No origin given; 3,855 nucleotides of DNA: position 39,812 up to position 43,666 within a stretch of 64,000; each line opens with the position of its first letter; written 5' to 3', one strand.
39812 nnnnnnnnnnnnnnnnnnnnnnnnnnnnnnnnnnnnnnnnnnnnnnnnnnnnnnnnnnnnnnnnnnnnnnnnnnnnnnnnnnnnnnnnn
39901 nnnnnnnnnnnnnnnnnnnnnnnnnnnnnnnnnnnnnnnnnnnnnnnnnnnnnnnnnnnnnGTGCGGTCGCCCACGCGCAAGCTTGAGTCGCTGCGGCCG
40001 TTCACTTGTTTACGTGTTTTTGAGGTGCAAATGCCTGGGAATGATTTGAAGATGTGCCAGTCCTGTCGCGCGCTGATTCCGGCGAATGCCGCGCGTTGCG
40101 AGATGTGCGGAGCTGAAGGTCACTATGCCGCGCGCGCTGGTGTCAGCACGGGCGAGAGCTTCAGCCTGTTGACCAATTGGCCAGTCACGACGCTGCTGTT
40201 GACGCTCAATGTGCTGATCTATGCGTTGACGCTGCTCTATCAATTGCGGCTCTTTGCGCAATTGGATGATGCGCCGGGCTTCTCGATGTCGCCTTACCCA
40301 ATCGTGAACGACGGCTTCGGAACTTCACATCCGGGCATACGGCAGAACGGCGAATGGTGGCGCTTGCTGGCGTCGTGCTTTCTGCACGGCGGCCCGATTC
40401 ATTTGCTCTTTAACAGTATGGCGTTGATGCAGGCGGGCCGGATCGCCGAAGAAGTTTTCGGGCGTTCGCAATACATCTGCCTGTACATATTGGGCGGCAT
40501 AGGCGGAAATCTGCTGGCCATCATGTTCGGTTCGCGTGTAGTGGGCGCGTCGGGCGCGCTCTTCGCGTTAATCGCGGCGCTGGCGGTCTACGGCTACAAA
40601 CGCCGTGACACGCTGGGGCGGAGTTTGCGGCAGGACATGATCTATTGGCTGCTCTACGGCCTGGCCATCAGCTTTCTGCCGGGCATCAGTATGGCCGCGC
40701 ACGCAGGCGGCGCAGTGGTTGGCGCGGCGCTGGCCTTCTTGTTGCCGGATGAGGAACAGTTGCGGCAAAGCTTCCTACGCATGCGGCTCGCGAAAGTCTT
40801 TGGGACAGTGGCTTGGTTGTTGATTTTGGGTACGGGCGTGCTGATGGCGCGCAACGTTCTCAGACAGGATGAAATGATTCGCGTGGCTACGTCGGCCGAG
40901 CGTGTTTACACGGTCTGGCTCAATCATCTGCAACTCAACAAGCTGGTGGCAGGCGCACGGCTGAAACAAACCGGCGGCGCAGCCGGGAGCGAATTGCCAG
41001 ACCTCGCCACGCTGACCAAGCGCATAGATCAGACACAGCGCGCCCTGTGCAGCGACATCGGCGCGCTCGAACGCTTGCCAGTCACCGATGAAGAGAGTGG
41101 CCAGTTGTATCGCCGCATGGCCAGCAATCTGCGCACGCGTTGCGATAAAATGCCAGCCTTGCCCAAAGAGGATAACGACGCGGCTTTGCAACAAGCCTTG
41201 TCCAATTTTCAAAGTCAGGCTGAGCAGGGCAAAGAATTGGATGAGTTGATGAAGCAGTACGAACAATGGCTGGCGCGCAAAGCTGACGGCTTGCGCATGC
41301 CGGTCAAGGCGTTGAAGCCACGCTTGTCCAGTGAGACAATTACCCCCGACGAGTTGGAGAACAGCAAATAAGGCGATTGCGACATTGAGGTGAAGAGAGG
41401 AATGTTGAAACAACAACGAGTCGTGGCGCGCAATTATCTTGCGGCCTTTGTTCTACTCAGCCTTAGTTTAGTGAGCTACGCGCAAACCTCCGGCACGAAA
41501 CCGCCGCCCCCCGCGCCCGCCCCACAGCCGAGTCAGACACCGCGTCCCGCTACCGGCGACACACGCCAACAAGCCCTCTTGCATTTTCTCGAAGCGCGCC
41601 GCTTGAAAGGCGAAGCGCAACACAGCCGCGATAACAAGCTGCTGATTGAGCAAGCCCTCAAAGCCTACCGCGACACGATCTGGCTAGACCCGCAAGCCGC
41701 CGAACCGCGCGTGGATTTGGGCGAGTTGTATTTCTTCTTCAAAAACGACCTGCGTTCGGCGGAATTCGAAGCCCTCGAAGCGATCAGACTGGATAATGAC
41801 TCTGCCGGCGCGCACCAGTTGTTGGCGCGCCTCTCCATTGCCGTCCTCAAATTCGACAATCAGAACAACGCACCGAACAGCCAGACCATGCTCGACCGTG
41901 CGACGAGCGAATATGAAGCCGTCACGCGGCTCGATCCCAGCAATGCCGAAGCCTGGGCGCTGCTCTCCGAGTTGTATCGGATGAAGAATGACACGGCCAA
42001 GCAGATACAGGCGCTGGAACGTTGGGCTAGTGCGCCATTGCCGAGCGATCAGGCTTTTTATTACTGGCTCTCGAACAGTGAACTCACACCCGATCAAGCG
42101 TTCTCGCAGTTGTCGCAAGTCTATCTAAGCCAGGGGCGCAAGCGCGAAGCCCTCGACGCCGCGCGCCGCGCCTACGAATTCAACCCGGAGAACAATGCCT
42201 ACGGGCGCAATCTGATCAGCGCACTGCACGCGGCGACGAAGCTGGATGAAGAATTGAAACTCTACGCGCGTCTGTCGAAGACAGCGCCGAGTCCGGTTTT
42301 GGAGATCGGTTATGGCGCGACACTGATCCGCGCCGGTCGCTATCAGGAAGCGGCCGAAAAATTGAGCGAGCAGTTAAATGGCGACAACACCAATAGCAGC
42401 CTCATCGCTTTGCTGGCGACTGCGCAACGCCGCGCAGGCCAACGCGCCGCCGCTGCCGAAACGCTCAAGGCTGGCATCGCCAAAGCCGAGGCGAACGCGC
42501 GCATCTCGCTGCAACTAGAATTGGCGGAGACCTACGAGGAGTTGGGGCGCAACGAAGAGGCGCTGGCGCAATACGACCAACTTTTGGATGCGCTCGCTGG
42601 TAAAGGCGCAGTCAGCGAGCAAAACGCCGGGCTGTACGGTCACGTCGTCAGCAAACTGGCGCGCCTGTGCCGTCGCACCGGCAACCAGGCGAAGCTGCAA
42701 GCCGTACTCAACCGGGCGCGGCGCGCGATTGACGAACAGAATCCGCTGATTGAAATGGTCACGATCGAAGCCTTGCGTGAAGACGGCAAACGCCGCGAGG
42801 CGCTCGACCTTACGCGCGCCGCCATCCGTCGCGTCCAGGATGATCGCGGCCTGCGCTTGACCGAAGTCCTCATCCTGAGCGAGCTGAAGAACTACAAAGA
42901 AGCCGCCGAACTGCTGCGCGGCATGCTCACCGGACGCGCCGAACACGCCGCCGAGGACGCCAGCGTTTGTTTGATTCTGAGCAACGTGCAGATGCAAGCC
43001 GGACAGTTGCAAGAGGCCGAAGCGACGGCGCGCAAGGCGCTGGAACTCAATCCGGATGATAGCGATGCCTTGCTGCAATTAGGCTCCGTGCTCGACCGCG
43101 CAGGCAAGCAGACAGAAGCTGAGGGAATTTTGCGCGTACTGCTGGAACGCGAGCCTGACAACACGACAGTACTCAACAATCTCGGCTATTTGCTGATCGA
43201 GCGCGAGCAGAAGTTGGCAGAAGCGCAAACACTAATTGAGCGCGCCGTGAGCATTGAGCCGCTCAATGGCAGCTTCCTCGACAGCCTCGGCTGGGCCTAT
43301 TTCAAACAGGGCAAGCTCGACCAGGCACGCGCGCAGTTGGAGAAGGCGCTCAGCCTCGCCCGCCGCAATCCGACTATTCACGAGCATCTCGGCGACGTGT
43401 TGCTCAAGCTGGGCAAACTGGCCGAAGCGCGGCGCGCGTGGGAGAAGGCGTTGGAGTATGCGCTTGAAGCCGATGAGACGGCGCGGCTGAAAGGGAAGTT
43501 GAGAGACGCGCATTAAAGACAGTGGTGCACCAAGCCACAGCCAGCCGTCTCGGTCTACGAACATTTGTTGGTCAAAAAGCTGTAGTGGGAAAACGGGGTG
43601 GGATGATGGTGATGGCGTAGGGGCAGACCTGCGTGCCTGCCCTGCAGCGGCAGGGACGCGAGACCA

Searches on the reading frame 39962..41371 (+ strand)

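Call 70: search_protein_families(library=pfam, proteins=[window:39962-41371:+], max_evalue=0.00001)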
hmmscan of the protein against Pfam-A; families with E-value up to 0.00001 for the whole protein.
window:39962-41371:+ (469 aa): 1 family
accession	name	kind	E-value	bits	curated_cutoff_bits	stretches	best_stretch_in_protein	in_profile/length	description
PF01694.28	Rhomboid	-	1.5e-33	116.4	22.6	1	130-261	2-140/143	Rhomboid domain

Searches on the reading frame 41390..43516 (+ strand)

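Call 70: search_protein_families(library=pfam, proteins=[window:41390-43516:+], max_evalue=0.00001)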
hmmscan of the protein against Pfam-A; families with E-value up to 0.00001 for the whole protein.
window:41390-43516:+ (708 aa): 18 families
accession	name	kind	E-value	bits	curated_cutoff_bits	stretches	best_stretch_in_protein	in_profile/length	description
PF07719.23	TPR_2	-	1.9e-30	102.8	27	0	631-660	5-34/34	Tetratricopeptide repeat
PF13432.12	TPR_16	-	3.5e-29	101.3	32.7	2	633-689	3-58/65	Tetratricopeptide repeat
PF14559.12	TPR_19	-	6.7e-29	100.5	25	2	535-592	2-59/68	Tetratricopeptide repeat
PF13431.12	TPR_17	-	1e-26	91.3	24.4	0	548-578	3-33/34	Tetratricopeptide repeat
PF13181.12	TPR_8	-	1.9e-26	90.4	25.7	0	632-659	6-33/34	Tetratricopeptide repeat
PF13428.12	TPR_14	-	3e-26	89.7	23.5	0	529-565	6-42/44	Tetratricopeptide repeat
PF13414.12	TPR_11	-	6.6e-21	74.2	26.8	1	636-675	3-42/42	TPR repeat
PF00515.34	TPR_1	-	3.5e-19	68.2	27.8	0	633-659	7-33/34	Tetratricopeptide repeat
PF23914.1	TPR_CcmH_CycH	-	2.6e-18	66.8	42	1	519-607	45-136/158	Cytochrome c-type biogenesis protein H TPR domain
PF13424.12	TPR_12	-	8.7e-18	64.7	30.1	0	593-658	4-76/77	Tetratricopeptide repeat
PF12895.13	ANAPC3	-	3.5e-15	56.5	27.2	1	608-686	4-81/82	Anaphase-promoting complex, cyclosome, subunit 3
PF13429.12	TPR_15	-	1.1e-13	51.7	26.2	1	394-561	23-183/280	Tetratricopeptide repeat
PF13374.12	TPR_10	-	3.2e-13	49.7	27.5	0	630-659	5-34/42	Tetratricopeptide repeat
PF13174.12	TPR_6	-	7.4e-09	36.1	26.3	0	559-590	1-32/33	Tetratricopeptide repeat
PF07721.20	TPR_4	-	1.6e-08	34.8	27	0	633-651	7-25/26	Tetratricopeptide repeat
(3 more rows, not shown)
